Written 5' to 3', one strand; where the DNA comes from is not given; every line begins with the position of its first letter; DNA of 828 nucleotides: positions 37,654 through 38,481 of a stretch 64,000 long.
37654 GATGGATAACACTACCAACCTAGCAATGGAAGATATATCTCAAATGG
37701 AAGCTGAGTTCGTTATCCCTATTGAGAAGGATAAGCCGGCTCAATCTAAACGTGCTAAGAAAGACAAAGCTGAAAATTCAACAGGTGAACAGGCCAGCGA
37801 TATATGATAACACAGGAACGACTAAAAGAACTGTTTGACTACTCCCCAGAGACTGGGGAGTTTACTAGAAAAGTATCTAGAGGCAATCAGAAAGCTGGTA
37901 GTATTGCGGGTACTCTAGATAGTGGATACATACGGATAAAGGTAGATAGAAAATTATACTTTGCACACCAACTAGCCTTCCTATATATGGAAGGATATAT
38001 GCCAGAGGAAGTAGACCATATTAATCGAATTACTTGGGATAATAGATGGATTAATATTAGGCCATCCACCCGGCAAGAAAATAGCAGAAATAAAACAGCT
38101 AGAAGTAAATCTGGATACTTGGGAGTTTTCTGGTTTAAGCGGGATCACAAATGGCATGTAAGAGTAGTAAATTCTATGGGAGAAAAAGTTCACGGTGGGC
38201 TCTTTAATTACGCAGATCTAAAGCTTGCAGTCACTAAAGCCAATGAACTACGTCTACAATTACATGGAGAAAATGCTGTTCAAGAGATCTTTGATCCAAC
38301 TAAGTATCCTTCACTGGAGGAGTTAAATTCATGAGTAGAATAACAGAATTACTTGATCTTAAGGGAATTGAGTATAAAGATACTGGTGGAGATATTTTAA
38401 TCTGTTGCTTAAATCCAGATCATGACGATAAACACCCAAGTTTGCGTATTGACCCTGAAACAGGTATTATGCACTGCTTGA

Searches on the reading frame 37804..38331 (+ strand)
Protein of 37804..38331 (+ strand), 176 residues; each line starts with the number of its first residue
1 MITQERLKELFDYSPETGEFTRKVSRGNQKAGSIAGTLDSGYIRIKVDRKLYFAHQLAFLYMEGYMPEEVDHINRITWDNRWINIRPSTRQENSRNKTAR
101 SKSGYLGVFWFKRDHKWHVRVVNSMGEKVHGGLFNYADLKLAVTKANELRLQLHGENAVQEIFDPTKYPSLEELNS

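Call 4: search_protein_families(library=pfam, proteins=[window:37804-38331:+], max_evalue=0.01)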
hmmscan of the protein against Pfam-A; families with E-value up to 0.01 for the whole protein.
window:37804-38331:+ (176 aa): 1 family
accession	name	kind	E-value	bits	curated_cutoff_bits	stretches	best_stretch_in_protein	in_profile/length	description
PF13392.12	HNH_3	-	3.4e-12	46.2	24.8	1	52-95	1-46/46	HNH endonuclease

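Call 37: search_protein_families(library=phrogs, proteins=[window:37804-38331:+], max_evalue=0.001)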
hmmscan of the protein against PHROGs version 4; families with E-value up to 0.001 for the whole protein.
window:37804-38331:+ (176 aa): 7 families
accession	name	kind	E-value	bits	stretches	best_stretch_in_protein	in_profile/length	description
phrog_99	-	DNA, RNA and nucleotide metabolism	6.5e-61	208.1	1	1-165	108-271/383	HNH endonuclease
phrog_4578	-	DNA, RNA and nucleotide metabolism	1.4e-22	81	1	66-165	28-126/130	HNH endonuclease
phrog_3593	-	DNA, RNA and nucleotide metabolism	2.6e-16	60.9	1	37-159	78-202/210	HNH endonuclease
phrog_59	-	DNA, RNA and nucleotide metabolism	2.4e-08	34.8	1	31-114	168-246/423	HNH endonuclease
phrog_959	-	DNA, RNA and nucleotide metabolism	4.7e-07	30.6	1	35-103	40-112/138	HNH endonuclease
phrog_36769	-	unknown function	0.00013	22.5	1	43-116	232-308/367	-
phrog_374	-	DNA, RNA and nucleotide metabolism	0.00098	19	0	81-157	336-410/617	HNH endonuclease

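Call 38: search_protein_families(library=pfam, proteins=[window:37804-38331:+], max_evalue=10)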
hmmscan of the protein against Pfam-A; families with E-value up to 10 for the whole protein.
window:37804-38331:+ (176 aa): 2 families
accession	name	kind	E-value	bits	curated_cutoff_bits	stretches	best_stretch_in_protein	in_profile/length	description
PF13392.12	HNH_3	-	3.4e-12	46.2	24.8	1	52-95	1-46/46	HNH endonuclease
PF08921.16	DUF1904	-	0.14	13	24.1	1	96-130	48-82/108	Domain of unknown function (DUF1904)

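Call 60: search_dna_similar(query=window:37804-38331:+, collection=phages, mode=protein, max_rows=60, rows=best)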
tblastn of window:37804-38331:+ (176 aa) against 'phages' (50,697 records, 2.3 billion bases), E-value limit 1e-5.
Records with a match: 2860; places in all: 4580; records where one place covers at least 80% of the query: 1406.
Best place of each record, by identity: >=99% 5; 95-99% 4; 80-90% 1; 60-80% 109; <60% 2741.
By first word of the organism name: Salmonella 697; Escherichia 498; Klebsiella 480; Vibrio 428; Acinetobacter 88; Pectobacterium 75; Pseudomonas 54; Shigella 41; Erwinia 40; Brucella 40; and 71 more.
By host as written in the record: - 620; Klebsiella pneumoniae 241; Escherichia coli 181; Salmonella enterica 87; Salmonella enterica subsp. enterica serovar Typhimurium 70; Salmonella sp. 65; Salmonella enterica subsp. enterica serovar Enteritidis 50; Salmonella enterica subsp. enterica serovar Enteritidis PT1 49; and 592 more.
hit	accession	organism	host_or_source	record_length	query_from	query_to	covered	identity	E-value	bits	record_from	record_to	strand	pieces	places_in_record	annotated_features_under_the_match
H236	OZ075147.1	Salmonella phage Tennessee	-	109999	1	176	100%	100.0%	1e-116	368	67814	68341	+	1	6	Phage protein, contains HNH endonuclease motif | Phage protein | Phage DNA primase/helicase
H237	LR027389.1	Escherichia phage vB_Eco_mar003J3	sea water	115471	1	176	100%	99.4%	3e-116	367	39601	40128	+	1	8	hegJ_2: putative H-N-H-endonuclease P-TflX | putative replicative DNA helicase | putative DNA replication primase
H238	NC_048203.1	Escherichia phage vB_Eco_mar003J3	sea water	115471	1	176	100%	99.4%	3e-116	367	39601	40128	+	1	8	hegJ_2: putative H-N-H-endonuclease P-TflX | putative replicative DNA helicase | putative DNA replication primase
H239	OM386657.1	Escherichia phage vB_EcoS_ESCO30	Escherichia coli DH5a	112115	1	176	100%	99.4%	6e-116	366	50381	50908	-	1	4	HNH endonuclease | putative replicative DNA helicase | putative DNA replication primase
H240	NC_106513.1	Escherichia phage vB_EcoS_ESCO30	Escherichia coli DH5a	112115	1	176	100%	99.4%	6e-116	366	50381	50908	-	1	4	HNH endonuclease | putative replicative DNA helicase | putative DNA replication primase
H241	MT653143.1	Salmonella phage 3sent1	Salmonella enterica subsp. enterica ...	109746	1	176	100%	98.9%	3e-115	364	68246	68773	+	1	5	HNH endonuclease | DNA primase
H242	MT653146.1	Salmonella phage 8sent1748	Salmonella enterica subsp. enterica ...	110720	1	176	100%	98.9%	3e-115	364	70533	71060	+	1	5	HNH endonuclease | DNA helicase | DNA primase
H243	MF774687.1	Salmonella phage SP1a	Gallus gallus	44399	1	176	100%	96.0%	9e-112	354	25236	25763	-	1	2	hypothetical protein | putative replicative DNA helicase | DNA replication primase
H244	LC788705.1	Escherichia coli phage NG_A1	sewage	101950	6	176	97%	98.2%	3e-111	352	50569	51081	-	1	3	HNH endonuclease | hypothetical protein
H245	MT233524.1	Salmonella phage vB_Sen_I1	Salmonella enterica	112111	1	176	100%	88.1%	3e-100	321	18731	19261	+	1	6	hypothetical protein (x2) | DNA primase/helicase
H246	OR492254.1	Salmonella phage PH204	Salmonella enterica subsp. enterica ...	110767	1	176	100%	71.2%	2e-78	259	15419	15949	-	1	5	hypothetical protein (x2) | DNA primase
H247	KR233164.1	Salmonella phage NR01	Salmonella typhimurium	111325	1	176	100%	71.2%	2e-78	259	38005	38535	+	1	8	putative homing endonuclease | putative replication DNA helicase | putative DNA replication primase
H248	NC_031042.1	Salmonella phage NR01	Salmonella typhimurium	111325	1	176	100%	71.2%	2e-78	259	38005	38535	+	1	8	putative homing endonuclease | putative replication DNA helicase | putative DNA replication primase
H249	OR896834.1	Escherichia phage Baret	Escherichia coli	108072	1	176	100%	70.6%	1e-78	259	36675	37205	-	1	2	HNH endonuclease | DnaB-like replicative helicase | DNA primase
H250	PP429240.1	Salmonella phage vB_Si_CECAV_FGS029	Salmonella enterica subsp. enterica ...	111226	1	176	100%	70.1%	5e-78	258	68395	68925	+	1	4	HNH endonuclease | DnaB-like replicative helicase | DNA primase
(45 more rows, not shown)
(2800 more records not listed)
